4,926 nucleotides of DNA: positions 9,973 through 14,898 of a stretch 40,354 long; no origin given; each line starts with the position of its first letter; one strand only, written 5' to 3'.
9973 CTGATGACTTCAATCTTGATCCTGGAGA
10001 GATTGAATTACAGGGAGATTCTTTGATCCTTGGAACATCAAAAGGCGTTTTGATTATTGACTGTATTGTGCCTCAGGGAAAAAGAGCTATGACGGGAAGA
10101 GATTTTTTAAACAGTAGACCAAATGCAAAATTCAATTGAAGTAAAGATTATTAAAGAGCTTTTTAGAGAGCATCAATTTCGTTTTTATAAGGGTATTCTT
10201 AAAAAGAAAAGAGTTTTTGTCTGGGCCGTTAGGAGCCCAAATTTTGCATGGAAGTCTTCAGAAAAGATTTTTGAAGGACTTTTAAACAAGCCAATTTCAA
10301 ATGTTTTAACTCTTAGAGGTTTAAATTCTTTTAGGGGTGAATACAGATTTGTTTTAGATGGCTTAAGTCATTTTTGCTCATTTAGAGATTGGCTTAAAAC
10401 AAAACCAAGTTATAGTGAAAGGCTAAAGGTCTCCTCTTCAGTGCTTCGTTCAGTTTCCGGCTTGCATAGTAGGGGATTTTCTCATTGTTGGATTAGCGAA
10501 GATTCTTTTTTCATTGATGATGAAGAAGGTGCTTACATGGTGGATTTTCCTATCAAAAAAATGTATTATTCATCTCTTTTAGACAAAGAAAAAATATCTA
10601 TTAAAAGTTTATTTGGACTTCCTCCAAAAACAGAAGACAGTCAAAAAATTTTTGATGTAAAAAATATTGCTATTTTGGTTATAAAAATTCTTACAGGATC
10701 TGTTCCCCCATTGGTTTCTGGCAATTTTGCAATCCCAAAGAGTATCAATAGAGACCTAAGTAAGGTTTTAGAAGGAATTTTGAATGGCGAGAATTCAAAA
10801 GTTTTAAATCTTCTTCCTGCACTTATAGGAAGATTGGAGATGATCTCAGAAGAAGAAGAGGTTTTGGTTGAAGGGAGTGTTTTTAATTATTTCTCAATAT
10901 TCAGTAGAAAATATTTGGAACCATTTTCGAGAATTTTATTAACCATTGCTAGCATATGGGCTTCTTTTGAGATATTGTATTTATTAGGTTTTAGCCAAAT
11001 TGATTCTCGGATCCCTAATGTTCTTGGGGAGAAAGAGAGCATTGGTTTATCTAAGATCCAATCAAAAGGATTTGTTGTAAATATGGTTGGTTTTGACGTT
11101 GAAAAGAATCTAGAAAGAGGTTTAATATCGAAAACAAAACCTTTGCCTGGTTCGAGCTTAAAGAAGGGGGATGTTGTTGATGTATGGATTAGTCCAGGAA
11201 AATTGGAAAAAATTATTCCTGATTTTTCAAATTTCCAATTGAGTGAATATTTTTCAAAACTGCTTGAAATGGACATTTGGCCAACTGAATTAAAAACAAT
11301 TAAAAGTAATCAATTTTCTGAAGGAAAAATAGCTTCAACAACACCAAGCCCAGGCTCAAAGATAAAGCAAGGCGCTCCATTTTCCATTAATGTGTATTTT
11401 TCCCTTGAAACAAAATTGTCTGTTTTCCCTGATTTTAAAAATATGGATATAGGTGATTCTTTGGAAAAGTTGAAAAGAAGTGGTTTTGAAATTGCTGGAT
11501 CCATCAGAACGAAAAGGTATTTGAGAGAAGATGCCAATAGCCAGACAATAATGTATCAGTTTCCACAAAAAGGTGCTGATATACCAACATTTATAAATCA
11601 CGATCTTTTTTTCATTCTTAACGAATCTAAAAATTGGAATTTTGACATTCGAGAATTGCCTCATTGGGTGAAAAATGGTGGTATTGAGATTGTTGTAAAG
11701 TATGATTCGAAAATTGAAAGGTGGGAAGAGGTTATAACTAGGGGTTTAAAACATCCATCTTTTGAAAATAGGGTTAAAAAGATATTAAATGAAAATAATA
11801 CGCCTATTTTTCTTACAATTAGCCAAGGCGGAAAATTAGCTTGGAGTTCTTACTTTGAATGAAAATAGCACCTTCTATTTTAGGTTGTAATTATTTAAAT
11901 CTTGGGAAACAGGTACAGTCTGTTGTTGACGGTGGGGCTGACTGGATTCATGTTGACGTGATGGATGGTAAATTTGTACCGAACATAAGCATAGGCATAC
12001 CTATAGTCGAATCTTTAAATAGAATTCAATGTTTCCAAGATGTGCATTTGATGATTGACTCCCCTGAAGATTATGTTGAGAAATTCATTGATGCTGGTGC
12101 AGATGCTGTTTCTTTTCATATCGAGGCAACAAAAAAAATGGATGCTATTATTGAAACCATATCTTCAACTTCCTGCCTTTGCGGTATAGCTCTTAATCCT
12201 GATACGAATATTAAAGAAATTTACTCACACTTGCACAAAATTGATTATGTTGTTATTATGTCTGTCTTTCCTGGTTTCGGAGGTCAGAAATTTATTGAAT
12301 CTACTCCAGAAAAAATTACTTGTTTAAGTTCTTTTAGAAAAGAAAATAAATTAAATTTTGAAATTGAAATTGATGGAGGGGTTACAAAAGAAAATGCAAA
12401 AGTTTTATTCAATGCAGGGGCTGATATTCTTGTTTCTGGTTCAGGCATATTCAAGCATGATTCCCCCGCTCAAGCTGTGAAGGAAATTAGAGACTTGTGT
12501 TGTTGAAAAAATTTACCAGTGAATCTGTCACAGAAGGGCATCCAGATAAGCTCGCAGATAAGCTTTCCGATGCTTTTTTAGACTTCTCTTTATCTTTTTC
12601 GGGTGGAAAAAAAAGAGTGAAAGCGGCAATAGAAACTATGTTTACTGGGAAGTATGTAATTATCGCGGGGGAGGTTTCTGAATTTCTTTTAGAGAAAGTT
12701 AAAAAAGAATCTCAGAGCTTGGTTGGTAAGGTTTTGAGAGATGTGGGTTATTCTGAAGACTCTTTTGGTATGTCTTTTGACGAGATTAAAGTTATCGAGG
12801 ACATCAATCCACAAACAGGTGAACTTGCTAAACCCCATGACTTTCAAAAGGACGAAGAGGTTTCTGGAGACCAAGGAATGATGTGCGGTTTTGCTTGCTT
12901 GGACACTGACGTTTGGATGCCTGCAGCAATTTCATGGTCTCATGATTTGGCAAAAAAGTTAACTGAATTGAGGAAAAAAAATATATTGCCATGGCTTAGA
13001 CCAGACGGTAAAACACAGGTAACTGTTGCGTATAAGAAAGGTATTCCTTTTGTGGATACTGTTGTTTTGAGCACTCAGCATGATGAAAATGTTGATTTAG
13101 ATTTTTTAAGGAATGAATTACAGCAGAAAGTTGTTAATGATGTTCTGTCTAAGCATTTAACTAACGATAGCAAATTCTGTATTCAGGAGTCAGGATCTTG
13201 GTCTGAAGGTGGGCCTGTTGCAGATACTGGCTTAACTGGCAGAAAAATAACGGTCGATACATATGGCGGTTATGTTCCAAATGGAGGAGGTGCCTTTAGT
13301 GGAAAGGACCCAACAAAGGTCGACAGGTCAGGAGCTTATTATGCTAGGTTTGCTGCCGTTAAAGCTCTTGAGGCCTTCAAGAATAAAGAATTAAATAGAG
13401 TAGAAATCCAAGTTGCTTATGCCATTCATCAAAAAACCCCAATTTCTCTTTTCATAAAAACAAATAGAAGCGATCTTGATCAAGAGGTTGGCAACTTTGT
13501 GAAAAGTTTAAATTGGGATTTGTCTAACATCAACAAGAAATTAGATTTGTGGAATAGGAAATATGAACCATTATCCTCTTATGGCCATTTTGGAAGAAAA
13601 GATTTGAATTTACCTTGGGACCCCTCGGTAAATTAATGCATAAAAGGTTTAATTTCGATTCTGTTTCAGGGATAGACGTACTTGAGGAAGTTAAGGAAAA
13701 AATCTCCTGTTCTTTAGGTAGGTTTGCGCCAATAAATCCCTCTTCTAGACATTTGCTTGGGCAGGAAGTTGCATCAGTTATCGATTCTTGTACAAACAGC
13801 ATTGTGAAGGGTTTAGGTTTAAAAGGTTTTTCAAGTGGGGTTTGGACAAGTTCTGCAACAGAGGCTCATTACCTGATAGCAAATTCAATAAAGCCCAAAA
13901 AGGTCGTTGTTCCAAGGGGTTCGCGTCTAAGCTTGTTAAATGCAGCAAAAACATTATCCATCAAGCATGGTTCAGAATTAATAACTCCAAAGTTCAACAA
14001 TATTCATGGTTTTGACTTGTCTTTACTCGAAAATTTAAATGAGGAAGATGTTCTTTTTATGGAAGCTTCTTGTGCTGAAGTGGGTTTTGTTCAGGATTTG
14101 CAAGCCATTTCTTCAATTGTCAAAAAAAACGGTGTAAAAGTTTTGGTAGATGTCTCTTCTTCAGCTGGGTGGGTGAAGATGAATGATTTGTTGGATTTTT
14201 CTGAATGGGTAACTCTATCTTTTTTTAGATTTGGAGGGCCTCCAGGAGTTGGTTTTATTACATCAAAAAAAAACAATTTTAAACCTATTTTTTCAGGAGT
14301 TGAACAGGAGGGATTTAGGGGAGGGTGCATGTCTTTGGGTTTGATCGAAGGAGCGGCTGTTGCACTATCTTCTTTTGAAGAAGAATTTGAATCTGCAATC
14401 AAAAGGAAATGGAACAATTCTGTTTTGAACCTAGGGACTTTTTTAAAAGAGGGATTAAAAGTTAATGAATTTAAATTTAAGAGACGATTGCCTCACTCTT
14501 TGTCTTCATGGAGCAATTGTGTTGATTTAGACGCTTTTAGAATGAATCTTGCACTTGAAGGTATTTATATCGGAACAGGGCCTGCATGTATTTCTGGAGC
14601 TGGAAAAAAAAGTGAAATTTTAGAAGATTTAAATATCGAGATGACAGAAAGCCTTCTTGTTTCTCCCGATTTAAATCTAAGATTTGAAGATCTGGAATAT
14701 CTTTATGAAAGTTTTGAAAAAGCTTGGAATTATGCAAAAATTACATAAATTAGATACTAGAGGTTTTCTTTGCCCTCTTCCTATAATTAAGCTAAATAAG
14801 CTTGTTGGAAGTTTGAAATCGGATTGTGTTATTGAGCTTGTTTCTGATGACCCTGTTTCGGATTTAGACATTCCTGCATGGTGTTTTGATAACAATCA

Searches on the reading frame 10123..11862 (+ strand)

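Call 50: search_protein_families(library=pfam, proteins=[window:10123-11862:+], max_evalue=0.0001)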
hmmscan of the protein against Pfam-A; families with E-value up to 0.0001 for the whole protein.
window:10123-11862:+ (579 aa): 1 family
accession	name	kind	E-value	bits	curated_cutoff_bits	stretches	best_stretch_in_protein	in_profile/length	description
PF03793.24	PASTA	-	1.6e-17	63.7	23.2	1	296-357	2-63/64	PASTA domain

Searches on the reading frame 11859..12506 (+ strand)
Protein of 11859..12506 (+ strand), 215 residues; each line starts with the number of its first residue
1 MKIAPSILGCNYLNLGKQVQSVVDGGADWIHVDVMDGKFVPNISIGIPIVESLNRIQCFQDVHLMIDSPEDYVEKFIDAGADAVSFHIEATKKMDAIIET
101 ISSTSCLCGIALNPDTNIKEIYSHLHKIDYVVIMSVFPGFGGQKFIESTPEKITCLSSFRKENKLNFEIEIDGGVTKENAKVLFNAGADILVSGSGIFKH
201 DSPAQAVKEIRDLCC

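Call 51: search_protein_families(library=pfam, proteins=[window:11859-12506:+], max_evalue=0.0001)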
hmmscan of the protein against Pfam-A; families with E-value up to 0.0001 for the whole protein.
window:11859-12506:+ (215 aa): 1 family
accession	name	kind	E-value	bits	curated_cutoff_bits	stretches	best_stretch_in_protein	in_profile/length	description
PF00834.25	Ribul_P_3_epim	-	2.9e-67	226.4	21.1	1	2-198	1-198/198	Ribulose-phosphate 3 epimerase family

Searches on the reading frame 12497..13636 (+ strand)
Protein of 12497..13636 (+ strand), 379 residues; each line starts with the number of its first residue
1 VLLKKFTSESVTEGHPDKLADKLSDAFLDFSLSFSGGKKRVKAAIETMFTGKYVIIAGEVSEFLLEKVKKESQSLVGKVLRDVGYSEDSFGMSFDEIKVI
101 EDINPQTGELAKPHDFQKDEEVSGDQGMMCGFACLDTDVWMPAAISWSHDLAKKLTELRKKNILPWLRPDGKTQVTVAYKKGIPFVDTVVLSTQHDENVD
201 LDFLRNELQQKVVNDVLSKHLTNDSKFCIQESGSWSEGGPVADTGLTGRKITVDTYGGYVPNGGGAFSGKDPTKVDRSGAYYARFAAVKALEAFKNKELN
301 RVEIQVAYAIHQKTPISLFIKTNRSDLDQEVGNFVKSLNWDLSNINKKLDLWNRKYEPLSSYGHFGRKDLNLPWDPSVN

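Call 51: search_protein_families(library=pfam, proteins=[window:12497-13636:+], max_evalue=0.0001)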
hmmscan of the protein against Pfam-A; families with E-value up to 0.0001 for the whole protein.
window:12497-13636:+ (379 aa): 3 families
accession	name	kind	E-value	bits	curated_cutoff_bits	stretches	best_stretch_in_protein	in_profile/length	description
PF02773.21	S-AdoMet_synt_C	-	2.6e-41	141.3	25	1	238-375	2-137/138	S-adenosylmethionine synthetase, C-terminal domain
PF02772.21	S-AdoMet_synt_M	-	4.7e-35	120.8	29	1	122-234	3-119/120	S-adenosylmethionine synthetase, central domain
PF00438.25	S-AdoMet_synt_N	-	3.9e-22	79.1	33.1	1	6-106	4-97/99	S-adenosylmethionine synthetase, N-terminal domain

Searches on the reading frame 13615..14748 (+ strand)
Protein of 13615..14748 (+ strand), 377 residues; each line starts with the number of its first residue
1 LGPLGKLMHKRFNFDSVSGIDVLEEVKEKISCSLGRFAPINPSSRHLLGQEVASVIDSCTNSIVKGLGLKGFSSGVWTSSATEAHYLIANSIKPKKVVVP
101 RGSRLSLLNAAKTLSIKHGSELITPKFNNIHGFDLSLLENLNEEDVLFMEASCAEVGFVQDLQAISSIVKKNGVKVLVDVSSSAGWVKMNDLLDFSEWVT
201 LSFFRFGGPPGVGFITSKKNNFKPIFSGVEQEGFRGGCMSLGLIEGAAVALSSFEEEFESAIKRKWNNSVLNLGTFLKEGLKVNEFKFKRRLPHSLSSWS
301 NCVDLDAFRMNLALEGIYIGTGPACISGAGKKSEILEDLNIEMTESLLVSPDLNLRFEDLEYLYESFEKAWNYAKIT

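Call 51: search_protein_families(library=pfam, proteins=[window:13615-14748:+], max_evalue=0.0001)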
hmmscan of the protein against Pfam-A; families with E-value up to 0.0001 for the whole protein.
window:13615-14748:+ (377 aa): 1 family
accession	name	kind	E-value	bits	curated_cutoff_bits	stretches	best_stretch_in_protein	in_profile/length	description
PF00266.25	Aminotran_5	-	5.8e-11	42.4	21.5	1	43-226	32-225/371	Aminotransferase class-V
